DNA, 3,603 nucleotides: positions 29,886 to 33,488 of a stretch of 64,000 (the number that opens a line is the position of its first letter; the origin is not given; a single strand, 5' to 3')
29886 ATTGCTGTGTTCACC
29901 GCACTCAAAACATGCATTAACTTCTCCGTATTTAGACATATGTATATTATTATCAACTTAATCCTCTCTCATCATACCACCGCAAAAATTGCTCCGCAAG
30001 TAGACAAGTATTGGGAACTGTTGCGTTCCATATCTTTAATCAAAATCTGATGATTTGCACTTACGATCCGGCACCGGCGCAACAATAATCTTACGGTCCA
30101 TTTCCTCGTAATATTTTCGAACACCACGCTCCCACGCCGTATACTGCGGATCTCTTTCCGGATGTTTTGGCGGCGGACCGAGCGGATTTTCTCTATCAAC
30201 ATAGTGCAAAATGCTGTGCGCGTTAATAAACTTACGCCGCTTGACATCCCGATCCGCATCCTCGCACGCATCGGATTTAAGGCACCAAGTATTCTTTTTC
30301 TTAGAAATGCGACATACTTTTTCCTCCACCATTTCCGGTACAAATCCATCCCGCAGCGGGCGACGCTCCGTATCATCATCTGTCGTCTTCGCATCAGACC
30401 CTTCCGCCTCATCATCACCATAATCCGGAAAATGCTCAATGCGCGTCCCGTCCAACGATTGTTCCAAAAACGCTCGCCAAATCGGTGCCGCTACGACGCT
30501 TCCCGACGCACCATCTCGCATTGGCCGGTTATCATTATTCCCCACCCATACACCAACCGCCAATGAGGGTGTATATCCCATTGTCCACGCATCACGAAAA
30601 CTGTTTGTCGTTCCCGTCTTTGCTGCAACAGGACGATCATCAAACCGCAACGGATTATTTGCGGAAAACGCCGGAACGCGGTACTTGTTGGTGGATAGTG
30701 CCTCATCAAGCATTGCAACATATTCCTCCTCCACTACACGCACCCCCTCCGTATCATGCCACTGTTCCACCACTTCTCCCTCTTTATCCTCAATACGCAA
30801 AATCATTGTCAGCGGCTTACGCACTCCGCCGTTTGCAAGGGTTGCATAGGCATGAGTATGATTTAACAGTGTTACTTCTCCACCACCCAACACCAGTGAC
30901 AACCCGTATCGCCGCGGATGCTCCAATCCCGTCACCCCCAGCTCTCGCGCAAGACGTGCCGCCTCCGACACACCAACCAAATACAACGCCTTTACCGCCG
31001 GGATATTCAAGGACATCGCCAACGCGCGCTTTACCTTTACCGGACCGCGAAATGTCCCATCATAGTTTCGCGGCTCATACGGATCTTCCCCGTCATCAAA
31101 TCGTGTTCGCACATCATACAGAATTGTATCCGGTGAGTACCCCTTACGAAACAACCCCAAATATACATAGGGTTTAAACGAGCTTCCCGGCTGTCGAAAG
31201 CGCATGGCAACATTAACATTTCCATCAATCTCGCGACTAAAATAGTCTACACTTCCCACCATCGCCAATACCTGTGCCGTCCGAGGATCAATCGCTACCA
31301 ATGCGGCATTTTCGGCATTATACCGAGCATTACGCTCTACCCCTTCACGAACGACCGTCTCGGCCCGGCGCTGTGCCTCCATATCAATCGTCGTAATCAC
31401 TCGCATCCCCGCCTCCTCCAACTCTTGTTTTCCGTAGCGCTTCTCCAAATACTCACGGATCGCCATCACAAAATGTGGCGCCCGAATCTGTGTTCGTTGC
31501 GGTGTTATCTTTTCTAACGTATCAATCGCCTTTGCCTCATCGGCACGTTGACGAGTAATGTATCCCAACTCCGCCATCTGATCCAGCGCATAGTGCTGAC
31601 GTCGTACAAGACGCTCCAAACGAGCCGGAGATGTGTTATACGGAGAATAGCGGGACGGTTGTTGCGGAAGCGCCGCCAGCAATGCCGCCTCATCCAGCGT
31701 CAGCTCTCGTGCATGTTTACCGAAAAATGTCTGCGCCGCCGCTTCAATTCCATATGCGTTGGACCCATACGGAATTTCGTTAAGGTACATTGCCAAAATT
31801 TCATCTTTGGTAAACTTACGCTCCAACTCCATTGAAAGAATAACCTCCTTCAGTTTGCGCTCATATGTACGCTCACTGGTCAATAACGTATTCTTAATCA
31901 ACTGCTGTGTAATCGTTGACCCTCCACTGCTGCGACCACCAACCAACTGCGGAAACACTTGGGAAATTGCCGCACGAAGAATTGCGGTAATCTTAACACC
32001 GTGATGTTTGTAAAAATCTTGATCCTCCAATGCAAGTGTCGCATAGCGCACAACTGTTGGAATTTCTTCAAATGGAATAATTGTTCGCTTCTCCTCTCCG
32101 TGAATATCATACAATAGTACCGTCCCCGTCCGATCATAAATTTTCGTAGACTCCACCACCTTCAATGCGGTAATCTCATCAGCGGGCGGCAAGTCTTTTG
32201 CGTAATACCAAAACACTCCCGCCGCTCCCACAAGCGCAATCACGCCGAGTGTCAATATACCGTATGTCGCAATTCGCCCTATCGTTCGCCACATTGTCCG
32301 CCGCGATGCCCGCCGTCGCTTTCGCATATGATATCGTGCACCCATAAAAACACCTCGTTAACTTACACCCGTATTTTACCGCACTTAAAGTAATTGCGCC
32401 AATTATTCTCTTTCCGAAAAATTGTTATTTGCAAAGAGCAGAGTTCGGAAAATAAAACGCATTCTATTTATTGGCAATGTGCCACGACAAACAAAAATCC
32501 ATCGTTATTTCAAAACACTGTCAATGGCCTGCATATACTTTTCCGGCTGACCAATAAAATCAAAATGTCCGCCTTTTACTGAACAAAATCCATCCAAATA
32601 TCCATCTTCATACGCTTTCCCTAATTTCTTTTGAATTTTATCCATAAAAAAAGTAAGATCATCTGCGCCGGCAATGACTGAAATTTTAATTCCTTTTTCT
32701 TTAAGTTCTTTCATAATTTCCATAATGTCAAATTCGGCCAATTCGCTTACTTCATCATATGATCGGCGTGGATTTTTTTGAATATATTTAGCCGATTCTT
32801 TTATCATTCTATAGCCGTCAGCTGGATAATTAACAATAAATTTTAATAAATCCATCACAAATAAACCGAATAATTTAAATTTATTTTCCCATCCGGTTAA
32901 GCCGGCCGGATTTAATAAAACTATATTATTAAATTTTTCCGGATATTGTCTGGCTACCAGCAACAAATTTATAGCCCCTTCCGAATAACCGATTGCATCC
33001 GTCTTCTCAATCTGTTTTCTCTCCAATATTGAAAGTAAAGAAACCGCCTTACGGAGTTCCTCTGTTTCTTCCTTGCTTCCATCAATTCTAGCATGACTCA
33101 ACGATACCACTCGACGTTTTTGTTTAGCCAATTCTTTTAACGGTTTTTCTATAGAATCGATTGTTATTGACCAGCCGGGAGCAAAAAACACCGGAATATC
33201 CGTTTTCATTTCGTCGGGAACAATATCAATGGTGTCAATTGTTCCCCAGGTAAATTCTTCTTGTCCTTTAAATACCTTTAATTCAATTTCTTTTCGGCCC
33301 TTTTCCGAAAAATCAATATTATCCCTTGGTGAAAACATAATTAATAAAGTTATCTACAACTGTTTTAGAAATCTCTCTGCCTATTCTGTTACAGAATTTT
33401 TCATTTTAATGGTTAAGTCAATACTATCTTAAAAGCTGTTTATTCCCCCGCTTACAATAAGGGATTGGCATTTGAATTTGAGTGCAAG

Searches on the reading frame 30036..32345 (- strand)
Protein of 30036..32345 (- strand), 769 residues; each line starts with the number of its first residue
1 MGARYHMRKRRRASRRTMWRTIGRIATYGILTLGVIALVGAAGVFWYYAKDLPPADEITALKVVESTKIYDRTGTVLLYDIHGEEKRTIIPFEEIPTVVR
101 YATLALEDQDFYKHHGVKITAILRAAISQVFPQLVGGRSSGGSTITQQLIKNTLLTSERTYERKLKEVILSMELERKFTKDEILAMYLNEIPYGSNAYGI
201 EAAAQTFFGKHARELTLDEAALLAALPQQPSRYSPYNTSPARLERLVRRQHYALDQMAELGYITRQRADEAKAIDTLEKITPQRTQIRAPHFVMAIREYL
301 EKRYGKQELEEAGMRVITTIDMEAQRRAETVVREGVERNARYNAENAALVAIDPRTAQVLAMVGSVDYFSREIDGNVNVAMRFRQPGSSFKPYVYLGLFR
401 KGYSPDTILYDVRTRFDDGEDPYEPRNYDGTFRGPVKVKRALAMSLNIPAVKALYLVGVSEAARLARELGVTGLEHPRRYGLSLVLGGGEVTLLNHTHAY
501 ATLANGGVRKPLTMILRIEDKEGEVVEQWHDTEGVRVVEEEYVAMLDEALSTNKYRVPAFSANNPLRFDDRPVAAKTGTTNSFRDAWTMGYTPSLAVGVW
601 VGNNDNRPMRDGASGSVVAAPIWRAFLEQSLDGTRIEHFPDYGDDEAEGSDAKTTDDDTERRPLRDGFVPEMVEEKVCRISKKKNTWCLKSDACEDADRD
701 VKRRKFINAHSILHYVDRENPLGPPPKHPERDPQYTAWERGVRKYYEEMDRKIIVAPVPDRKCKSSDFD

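Call 68: search_protein_families(library=pfam, proteins=[window:30036-32345:-], max_evalue=0.00001)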
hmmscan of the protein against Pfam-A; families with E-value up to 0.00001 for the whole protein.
window:30036-32345:- (769 aa): 2 families
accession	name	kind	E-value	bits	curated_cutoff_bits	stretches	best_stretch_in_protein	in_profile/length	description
PF00912.28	Transgly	-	1.5e-61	207.4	27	1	79-257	6-177/178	Transglycosylase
PF00905.27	Transpeptidase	-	4e-20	72.6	22.1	1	348-627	2-298/299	Penicillin binding protein transpeptidase domain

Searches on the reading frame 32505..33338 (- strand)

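Call 68: search_protein_families(library=pfam, proteins=[window:32505-33338:-], max_evalue=0.00001)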
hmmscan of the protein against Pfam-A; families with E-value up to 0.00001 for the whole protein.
window:32505-33338:- (277 aa): 1 family
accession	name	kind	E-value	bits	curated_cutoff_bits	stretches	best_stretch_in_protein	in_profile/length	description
PF00561.26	Abhydrolase_1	-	6.9e-06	26.3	25.8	0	49-144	2-102/245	alpha/beta hydrolase fold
